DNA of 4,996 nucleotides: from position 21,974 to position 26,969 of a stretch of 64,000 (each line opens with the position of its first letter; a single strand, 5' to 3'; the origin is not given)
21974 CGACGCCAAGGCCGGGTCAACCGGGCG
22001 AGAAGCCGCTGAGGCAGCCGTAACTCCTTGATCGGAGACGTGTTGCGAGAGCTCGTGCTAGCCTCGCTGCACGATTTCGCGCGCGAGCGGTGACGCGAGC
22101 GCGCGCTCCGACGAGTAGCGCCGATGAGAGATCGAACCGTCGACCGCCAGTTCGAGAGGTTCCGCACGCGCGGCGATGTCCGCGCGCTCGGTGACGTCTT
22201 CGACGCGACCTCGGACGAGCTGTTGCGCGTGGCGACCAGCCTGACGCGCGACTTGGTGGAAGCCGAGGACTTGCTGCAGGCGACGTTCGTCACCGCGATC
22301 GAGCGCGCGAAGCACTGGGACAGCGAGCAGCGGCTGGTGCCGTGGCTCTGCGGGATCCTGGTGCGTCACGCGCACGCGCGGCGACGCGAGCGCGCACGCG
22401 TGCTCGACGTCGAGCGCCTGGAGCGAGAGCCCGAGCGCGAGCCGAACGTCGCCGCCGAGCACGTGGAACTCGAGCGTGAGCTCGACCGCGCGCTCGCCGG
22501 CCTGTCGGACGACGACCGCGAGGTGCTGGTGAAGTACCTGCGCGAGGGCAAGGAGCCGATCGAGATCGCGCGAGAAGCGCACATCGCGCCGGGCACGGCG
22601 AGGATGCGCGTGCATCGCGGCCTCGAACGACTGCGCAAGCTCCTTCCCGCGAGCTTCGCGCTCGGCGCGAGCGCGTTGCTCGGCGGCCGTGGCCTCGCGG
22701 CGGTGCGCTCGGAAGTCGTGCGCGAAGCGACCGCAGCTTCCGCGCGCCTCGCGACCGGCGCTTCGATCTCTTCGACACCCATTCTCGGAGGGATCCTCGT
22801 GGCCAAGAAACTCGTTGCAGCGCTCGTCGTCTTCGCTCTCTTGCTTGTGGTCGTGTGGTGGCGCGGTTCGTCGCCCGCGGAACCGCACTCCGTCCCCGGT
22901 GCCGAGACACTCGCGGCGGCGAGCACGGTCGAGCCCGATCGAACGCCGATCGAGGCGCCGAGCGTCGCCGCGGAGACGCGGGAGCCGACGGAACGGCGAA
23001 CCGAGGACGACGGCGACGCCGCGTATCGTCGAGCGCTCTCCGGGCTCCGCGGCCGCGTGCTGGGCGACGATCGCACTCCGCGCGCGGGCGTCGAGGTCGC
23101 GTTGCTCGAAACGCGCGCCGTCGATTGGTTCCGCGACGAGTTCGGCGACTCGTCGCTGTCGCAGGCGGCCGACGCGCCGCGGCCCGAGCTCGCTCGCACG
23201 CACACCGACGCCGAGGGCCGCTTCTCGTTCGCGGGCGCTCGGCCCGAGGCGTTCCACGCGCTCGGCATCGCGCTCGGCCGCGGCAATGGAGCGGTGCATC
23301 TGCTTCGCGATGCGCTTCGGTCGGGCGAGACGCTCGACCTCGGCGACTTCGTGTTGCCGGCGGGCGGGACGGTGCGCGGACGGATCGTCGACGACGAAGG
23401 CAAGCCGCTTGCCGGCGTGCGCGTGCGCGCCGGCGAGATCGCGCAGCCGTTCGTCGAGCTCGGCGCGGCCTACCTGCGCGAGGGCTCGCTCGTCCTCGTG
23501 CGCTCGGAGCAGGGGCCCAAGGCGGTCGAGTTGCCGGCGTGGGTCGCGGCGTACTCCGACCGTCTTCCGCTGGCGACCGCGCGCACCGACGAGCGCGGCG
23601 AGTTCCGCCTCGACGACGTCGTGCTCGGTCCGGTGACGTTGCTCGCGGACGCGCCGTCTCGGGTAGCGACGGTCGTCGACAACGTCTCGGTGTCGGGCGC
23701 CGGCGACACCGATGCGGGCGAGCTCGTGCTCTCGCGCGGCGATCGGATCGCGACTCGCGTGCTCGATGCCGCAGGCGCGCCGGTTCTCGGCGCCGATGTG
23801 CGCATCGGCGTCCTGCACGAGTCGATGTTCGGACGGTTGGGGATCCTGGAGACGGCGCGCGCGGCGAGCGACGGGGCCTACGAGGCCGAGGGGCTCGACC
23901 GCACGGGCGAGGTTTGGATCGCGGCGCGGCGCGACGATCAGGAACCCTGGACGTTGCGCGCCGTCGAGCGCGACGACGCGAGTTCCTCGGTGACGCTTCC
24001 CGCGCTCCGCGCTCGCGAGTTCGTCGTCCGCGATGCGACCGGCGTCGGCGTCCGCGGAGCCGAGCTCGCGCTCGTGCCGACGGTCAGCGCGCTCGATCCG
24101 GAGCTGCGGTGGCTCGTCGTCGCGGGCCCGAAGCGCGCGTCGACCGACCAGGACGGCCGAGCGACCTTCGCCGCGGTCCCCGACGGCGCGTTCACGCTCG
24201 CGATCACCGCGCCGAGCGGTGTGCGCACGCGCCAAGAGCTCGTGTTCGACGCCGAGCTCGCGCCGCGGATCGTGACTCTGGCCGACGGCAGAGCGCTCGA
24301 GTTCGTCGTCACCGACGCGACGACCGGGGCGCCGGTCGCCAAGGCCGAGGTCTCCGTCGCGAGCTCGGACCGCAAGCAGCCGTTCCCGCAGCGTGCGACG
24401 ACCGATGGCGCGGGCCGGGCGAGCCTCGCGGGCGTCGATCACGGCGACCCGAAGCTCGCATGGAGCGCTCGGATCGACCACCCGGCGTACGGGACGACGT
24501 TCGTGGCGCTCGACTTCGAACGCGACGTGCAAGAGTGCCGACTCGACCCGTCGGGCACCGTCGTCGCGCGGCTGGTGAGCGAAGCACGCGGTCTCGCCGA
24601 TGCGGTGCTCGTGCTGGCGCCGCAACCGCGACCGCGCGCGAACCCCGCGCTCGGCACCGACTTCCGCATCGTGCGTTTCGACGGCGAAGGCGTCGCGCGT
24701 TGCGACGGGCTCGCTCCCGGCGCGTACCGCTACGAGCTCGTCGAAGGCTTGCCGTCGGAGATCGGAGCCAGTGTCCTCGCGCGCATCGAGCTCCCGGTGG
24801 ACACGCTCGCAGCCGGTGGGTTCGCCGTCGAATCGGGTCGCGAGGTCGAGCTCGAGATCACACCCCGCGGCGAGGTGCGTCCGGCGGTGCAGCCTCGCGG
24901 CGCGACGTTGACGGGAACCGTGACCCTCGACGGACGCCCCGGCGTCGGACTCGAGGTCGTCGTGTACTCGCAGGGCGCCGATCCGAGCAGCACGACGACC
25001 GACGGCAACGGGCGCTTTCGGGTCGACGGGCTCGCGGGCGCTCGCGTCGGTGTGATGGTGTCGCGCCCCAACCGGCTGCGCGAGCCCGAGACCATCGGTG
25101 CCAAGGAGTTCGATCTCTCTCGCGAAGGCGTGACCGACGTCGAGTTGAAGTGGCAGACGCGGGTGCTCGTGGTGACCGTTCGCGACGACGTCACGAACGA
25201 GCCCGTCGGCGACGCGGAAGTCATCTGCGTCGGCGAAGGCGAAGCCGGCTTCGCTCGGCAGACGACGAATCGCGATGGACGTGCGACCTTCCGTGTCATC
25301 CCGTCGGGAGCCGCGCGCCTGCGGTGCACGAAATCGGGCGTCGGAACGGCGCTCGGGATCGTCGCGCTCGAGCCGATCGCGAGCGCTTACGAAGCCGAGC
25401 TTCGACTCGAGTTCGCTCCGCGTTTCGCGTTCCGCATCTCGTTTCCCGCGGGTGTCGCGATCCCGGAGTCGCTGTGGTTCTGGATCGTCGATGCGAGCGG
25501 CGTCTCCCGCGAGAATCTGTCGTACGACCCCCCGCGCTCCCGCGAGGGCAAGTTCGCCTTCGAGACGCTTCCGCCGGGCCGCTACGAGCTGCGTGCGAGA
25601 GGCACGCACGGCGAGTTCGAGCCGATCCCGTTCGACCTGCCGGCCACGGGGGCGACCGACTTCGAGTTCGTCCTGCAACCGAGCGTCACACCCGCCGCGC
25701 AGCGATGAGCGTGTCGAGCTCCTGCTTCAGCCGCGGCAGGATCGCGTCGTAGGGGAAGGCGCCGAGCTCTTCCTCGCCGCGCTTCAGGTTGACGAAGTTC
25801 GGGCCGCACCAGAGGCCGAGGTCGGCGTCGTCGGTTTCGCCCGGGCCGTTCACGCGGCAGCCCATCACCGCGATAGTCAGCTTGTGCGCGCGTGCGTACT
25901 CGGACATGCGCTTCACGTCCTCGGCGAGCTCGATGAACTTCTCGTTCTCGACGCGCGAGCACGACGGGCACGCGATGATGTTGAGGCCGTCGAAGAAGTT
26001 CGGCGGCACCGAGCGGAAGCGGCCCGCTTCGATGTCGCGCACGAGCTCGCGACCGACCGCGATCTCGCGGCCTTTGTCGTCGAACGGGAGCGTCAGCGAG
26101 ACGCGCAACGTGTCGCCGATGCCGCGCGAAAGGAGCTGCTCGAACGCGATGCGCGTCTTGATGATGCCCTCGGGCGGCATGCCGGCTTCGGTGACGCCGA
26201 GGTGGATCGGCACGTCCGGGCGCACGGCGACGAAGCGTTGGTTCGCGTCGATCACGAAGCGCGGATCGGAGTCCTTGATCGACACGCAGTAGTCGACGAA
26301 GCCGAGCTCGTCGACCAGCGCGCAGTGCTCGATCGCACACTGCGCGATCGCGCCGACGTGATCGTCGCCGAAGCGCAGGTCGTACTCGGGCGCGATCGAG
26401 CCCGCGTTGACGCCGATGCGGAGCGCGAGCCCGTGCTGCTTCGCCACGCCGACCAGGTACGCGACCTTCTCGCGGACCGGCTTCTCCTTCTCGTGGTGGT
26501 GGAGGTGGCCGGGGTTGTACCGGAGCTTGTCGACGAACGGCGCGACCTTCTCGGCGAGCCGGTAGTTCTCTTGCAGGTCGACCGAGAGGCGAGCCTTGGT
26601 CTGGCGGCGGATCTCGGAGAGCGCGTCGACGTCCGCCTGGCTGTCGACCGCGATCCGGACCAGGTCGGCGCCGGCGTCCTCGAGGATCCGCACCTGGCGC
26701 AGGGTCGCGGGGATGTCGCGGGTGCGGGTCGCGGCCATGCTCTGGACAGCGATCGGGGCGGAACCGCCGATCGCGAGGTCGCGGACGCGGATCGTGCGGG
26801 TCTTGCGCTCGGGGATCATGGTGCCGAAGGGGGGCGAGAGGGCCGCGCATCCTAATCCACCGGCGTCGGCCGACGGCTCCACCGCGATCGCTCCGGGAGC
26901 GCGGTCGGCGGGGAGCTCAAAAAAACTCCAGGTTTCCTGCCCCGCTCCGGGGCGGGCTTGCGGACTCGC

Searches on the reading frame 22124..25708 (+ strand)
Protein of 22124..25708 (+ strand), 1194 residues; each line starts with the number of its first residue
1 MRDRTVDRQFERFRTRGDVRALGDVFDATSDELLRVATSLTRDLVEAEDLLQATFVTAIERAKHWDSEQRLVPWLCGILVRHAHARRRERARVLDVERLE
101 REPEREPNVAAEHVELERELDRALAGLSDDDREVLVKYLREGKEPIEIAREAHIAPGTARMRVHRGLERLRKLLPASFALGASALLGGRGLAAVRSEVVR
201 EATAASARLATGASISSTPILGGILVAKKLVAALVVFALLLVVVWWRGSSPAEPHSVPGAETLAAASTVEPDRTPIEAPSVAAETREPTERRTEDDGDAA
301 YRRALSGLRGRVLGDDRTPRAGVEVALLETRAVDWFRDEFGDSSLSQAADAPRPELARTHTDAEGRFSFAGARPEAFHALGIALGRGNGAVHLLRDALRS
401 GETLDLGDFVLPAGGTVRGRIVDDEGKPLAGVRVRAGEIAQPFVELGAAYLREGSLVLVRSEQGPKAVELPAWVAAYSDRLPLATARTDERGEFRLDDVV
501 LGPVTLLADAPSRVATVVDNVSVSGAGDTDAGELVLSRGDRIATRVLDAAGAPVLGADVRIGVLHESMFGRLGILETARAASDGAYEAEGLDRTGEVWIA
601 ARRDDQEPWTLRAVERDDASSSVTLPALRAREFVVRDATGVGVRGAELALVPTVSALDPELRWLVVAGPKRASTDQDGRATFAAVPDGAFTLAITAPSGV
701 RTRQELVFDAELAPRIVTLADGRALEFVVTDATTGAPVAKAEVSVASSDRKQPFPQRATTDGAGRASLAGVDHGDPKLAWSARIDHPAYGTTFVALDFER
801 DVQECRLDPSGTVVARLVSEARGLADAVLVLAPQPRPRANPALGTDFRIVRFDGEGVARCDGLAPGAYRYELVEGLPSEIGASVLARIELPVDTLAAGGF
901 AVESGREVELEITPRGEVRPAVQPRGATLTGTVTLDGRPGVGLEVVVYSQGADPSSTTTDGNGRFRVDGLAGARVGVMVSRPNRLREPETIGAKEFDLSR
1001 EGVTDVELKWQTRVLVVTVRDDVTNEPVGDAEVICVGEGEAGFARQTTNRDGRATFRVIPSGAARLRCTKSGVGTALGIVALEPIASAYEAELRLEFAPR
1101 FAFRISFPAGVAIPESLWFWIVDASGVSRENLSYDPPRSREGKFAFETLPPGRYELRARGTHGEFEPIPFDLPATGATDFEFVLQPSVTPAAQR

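Call 22: search_protein_families(library=pfam, proteins=[window:22124-25708:+], max_evalue=0.01)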
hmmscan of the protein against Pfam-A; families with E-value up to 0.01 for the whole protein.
window:22124-25708:+ (1194 aa): 17 families
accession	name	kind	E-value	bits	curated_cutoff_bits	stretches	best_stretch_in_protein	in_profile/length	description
PF13620.12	CarboxypepD_reg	-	1.3e-45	154.1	32.3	6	928-983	1-58/82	Carboxypeptidase regulatory-like domain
PF11974.14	bMG3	-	3.3e-11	43.5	34.9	0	723-783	13-75/103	Bacterial alpha-2-macroglobulin MG3 domain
PF13715.12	CarbopepD_reg_2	-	1.6e-10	41.3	32.2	0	1018-1072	4-54/88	CarboxypepD_reg-like domain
PF10670.15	DUF4198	-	1.9e-10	41.6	34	1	909-967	131-193/209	Domain of unknown function (DUF4198)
PF04542.20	Sigma70_r2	-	1.3e-08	34.9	24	1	28-92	4-70/71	Sigma-70 region 2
PF17210.9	SdrD_B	-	1.8e-08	35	29.7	0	942-985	26-70/112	SdrD B-like domain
PF20598.4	DUF6795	-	8.1e-08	32.9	27.4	0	930-968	2-44/103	Domain of unknown function (DUF6795)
PF02369.22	Big_1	-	8.5e-08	32.6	34.9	0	724-768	20-64/93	Bacterial Ig-like domain (group 1)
PF17802.7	SpaA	-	1.6e-07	31.8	23.1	0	669-705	33-70/91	Prealbumin-like fold domain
PF08281.18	Sigma70_r4_2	-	4.1e-07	30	25.7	1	118-170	2-54/54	Sigma-70, region 4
PF04545.22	Sigma70_r4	-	8e-06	25.7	24.1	1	123-172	1-50/50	Sigma-70, region 4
PF00775.27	Dioxygenase_C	-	5.6e-05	23.1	27.3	0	416-434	31-49/182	Dioxygenase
PF09430.16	EMC7_beta-sandw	-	0.00019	22.1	26.6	0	1136-1169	23-56/122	ER membrane protein complex subunit 7, beta-sandwich domain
PF25020.1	TTR_TEN1-4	-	0.00027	21.3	27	0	416-436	8-28/86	Teneurin TTR-like domain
PF01060.29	TTR-52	-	0.0021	19.1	24.9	0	352-375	26-49/79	Transthyretin-like family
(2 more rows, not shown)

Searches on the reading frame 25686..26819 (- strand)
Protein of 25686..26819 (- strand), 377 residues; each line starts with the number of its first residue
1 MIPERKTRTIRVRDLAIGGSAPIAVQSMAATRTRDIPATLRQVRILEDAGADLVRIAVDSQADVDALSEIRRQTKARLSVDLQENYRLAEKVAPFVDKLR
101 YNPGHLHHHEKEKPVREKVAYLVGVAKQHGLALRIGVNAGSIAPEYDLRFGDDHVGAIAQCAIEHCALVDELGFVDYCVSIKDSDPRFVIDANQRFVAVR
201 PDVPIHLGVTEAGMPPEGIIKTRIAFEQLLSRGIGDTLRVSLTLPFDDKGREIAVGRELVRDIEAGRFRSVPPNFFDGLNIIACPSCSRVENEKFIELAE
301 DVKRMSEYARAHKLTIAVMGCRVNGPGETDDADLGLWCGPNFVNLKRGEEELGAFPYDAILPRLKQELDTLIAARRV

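Call 21: search_protein_families(library=pfam, proteins=[window:25686-26819:-], max_evalue=0.01)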
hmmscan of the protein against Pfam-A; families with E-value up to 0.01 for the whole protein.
window:25686-26819:- (377 aa): 1 family
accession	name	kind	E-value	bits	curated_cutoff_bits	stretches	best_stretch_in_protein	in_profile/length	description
PF04551.19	GcpE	-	1.5e-95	320.5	32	1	7-369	1-342/343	GcpE protein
